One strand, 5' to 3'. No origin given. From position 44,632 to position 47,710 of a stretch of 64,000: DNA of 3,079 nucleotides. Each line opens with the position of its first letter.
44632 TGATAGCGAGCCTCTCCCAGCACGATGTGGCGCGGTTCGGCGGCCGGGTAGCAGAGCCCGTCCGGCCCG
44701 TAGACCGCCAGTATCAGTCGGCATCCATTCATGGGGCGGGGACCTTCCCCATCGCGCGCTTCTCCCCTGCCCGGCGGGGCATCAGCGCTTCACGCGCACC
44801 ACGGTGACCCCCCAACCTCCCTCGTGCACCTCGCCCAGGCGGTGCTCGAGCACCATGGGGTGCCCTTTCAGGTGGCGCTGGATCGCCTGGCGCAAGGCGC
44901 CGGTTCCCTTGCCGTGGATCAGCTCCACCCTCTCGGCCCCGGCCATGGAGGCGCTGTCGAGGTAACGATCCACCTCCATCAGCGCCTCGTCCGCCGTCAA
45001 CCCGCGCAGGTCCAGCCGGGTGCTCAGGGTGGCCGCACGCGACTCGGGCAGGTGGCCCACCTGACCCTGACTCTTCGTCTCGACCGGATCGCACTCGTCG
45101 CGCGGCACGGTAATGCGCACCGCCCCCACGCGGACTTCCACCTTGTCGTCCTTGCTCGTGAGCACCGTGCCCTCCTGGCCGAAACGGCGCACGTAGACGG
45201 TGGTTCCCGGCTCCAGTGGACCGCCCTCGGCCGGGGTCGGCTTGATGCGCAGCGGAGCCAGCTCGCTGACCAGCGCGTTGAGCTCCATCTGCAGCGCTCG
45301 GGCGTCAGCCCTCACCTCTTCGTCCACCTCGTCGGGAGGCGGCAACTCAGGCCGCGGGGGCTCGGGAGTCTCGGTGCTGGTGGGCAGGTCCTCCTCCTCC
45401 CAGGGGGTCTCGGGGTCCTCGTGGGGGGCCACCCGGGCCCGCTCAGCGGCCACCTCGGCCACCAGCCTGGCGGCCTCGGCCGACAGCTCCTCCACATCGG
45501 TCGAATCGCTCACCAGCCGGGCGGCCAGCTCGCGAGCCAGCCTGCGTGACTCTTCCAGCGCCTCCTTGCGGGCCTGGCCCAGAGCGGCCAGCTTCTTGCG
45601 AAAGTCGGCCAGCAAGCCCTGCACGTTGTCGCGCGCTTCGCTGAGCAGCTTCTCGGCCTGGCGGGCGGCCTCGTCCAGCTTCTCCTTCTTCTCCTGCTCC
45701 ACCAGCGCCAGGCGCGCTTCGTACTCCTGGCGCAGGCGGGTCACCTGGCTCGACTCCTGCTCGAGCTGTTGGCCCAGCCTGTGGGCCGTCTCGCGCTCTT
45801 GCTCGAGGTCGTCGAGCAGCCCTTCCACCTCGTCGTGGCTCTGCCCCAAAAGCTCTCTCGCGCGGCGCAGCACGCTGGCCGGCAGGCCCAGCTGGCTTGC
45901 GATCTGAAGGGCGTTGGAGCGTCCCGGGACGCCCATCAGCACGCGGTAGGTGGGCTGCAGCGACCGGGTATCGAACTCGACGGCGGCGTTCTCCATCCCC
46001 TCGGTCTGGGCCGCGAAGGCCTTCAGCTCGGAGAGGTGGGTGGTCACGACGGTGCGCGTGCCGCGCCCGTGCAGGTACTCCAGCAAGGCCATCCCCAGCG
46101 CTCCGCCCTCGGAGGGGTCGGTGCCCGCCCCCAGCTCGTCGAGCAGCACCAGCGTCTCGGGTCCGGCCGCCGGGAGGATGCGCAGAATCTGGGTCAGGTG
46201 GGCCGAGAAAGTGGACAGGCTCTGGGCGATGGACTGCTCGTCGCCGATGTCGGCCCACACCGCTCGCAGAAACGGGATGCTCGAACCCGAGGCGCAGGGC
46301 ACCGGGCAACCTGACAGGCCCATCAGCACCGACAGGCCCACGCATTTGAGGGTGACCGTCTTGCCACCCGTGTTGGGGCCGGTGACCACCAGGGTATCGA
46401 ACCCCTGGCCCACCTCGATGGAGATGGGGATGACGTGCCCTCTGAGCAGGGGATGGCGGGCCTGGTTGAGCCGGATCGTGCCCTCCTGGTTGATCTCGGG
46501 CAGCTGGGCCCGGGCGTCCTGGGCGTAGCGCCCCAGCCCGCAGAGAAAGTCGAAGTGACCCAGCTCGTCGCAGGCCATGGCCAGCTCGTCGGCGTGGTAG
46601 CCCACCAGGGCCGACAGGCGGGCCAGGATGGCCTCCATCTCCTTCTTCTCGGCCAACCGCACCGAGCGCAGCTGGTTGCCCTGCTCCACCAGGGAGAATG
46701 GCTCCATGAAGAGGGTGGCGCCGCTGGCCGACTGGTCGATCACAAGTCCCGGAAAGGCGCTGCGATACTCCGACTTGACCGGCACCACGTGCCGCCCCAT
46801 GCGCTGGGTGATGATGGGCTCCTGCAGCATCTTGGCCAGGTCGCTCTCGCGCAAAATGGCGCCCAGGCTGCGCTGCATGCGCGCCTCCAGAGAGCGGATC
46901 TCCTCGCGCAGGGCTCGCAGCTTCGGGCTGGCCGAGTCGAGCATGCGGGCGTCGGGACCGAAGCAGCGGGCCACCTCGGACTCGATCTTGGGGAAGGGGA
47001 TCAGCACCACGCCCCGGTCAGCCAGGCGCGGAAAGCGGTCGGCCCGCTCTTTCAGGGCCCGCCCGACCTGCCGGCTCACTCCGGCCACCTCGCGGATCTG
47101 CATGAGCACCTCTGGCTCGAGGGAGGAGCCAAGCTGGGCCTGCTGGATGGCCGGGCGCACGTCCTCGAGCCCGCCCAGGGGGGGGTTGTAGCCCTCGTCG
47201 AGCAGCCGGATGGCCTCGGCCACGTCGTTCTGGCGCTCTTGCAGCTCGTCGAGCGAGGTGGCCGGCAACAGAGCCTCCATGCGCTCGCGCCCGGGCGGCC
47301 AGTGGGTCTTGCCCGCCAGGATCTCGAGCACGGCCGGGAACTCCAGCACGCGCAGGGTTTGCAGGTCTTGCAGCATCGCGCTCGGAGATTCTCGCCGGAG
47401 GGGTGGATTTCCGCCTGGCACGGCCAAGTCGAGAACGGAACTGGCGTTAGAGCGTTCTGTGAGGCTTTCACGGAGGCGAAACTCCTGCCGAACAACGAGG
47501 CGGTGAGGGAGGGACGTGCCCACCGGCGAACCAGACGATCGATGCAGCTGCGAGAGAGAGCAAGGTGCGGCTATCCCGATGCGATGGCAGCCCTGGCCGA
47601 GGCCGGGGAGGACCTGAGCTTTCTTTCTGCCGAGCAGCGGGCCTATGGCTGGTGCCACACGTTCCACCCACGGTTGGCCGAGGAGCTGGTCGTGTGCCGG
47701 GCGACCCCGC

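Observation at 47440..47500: Repeated ~42-nt intergenic motif with CRP-like half-sites and a GGAG-N6-CTCC hairpin (copies at about 47453, 61036 and partial at 49402)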

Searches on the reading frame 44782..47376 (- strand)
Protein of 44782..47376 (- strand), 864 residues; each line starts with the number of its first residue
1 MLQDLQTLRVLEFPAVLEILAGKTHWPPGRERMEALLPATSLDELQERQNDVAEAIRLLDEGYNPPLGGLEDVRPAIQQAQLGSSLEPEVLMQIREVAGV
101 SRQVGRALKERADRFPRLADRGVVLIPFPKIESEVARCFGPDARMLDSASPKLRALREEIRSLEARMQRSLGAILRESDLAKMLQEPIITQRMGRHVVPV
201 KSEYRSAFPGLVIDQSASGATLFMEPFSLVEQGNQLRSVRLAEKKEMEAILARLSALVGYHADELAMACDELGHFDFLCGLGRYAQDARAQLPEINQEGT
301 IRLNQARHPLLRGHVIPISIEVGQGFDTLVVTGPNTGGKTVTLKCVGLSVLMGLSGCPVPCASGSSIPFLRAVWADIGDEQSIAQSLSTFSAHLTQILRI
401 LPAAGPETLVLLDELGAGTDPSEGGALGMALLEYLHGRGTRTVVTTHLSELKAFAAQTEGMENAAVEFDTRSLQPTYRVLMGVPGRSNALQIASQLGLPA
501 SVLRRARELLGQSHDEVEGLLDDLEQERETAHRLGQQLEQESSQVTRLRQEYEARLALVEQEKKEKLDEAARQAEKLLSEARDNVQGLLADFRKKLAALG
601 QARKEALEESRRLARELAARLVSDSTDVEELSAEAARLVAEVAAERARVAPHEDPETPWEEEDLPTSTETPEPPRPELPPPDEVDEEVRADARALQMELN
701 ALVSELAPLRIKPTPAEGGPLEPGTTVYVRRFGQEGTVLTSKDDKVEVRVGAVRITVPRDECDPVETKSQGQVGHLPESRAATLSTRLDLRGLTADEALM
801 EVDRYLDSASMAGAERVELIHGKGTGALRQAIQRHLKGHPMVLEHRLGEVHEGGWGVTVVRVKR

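Call 50: find_homologous_proteins(query=window:44782-47376:-, max_evalue=1e-50)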
Query window:44782-47376:- (864 aa): 7999 proteins with E <= 1e-50 among 8000 candidates; the best 120 are listed.
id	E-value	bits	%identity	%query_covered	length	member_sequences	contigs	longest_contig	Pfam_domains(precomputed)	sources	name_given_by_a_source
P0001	0.0e+0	1872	100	100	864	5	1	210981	PF20297.5,PF00488.28,PF01713.28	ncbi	ncbi:MAG: hypothetical protein AMXMBFR33_09150 [Candidatus Xenobia bacterium]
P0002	0.0e+0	1583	84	100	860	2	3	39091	PF20297.5,PF00488.28,PF01713.28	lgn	-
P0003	0.0e+0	1509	80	100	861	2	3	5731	PF20297.5,PF00488.28,PF01713.28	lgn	-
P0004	3.0e-295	1000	57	100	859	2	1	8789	PF20297.5,PF00488.28,PF01713.28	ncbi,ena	-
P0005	3.3e-293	993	55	100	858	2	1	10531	PF20297.5,PF00488.28,PF01713.28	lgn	-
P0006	5.7e-281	953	53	100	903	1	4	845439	PF20297.5,PF00488.28,PF01713.28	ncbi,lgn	-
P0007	7.1e-281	952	54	100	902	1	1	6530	PF20297.5,PF00488.28,PF01713.28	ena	-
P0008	7.6e-278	942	52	99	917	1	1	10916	PF20297.5,PF00488.28,PF01713.28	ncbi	-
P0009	1.9e-276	938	53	100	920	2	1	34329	PF20297.5,PF00488.28,PF01713.28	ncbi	-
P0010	4.4e-274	930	54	100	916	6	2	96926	PF20297.5,PF00488.28,PF01713.28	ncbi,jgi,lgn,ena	-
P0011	9.1e-274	929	54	100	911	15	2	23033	PF20297.5,PF00488.28,PF01713.28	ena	-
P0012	1.3e-273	928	53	100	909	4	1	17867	PF20297.5,PF00488.28,PF01713.28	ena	-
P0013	3.3e-272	924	52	100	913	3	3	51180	PF20297.5,PF00488.28,PF01713.28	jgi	-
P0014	9.2e-272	922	54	100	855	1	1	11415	PF20297.5,PF00488.28,PF01713.28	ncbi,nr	ncbi:MAG: Smr/MutS family protein [Armatimonadetes bacterium]|nr:Smr/MutS family protein [Armatimona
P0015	1.6e-266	905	-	-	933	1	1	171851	PF20297.5,PF00488.28,PF01713.28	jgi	jgi:DNA mismatch repair protein MutS2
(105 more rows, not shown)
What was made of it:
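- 44782..47376 (-): mutS2, the divergent left neighbour of copy A (context only, not part of the element). It is 100% identical to a Candidatus Xenobia MAG protein (call 50).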

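Call 51: find_encoding_contigs(protein=P0002, flank=6000, max_places=3)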
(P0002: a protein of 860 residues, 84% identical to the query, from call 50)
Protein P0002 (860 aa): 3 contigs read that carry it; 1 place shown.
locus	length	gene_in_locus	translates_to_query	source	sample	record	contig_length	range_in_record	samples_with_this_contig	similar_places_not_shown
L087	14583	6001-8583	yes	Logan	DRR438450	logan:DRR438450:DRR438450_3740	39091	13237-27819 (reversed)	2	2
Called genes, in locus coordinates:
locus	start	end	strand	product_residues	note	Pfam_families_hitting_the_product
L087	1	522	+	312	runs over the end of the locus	PF16396:DUF5005, PF13810:DUF4185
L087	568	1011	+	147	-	PF13240:Zn_Ribbon_1 (weak)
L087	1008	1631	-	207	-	PF25182:NonGDSL (weak), PF00657:Lipase_GDSL, PF13472:Lipase_GDSL_2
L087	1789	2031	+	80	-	PF05887:Trypan_PARP (weak)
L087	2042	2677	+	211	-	PF01145:Band_7 (faint)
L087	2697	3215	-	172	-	-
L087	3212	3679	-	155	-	PF00186:DHFR_1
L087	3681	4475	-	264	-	PF00303:Thymidylat_synt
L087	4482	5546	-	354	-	PF01571:GCV_T, PF08669:GCV_T_C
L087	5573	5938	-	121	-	PF10990:DUF2809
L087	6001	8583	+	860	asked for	PF00488:MutS_V, PF20297:MSSS, PF01713:Smr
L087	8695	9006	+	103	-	PF13827:DUF4189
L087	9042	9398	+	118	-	PF13740:ACT_6 (faint)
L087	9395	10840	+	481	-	-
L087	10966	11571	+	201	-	-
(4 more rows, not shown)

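Call 52: find_encoding_contigs(protein=P0003, flank=6000, max_places=3)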
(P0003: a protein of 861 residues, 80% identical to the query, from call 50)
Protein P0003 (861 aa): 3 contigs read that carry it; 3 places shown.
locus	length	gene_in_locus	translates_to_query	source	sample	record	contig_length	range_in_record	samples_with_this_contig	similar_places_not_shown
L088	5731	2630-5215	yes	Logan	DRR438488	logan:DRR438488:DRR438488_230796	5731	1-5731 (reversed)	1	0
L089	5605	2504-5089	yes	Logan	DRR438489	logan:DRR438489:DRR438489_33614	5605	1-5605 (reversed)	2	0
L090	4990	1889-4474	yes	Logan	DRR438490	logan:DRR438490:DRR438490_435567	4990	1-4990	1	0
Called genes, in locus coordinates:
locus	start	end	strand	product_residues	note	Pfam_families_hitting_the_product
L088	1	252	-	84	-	?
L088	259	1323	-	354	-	PF01571:GCV_T, PF08669:GCV_T_C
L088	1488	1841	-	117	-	PF10990:DUF2809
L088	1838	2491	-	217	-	PF14234:DUF4336 (faint)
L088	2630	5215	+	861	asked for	PF00488:MutS_V, PF20297:MSSS, PF01713:Smr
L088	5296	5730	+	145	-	?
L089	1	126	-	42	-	?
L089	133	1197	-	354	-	PF01571:GCV_T, PF08669:GCV_T_C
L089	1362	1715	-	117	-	PF10990:DUF2809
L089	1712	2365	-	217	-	PF14234:DUF4336 (faint)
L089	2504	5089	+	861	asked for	PF00488:MutS_V, PF20297:MSSS, PF01713:Smr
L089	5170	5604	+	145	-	?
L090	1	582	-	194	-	?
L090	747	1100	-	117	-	PF10990:DUF2809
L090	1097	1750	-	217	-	PF14234:DUF4336 (faint)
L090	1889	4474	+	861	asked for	PF00488:MutS_V, PF20297:MSSS, PF01713:Smr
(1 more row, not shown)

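Call 53: find_encoding_contigs(protein=P0004, flank=6000, max_places=2)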
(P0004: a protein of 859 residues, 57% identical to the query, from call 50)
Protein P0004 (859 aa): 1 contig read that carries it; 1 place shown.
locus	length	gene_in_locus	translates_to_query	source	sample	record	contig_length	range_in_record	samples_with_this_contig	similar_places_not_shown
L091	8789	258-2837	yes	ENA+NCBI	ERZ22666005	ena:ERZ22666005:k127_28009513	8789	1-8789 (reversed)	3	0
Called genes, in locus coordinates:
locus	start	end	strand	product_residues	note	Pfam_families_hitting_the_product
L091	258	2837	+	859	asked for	PF00488:MutS_V, PF20297:MSSS, PF01713:Smr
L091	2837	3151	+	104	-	-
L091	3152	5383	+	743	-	PF00912:Transgly, PF00905:Transpeptidase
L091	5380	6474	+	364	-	PF00149:Metallophos, PF12850:Metallophos_2 (faint)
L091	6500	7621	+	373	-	PF00132:Hexapep (faint), PF25084:LbH_EIF2B (faint), PF25087:GMPPB_C (faint)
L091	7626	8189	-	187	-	-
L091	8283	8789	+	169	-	?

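Call 69: search_protein_families(library=ncbifam, proteins=[window:44782-47376:-], max_evalue=0.01)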
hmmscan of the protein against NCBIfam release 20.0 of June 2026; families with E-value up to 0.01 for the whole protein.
window:44782-47376:- (864 aa): 5 families
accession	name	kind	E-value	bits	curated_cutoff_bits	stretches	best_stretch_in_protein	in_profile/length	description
TIGR01069.2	mutS2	equivalog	8.4e-249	828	400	2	6-619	3-622/790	endonuclease MutS2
NF052383.1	ATPase_KamC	equivalog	8.4e-54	183.2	300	1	27-509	15-507/508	lysine 5,6-aminomutase reactivase ATPase KamC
NF003810.1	PRK05399.1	equivalog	8e-44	150.5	480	1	247-512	517-791/793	DNA mismatch repair protein MutS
TIGR01070.1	mutS1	equivalog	1.7e-36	125.9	641.7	1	237-532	500-800/840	DNA mismatch repair protein MutS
NF003432.0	PRK04946.1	equivalog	0.0012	18.8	128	1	788-843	98-153/181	endonuclease SmrB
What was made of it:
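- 44782..47376 (-): TIGR01069 mutS2, E 8.4e-249 (call 69).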

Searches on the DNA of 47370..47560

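Call 13: search_rna_families(source=window, start=47370, end=47560, threshold=evalue, max_evalue=10)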
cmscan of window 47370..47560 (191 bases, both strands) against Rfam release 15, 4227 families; matches with E-value up to 10: 0.
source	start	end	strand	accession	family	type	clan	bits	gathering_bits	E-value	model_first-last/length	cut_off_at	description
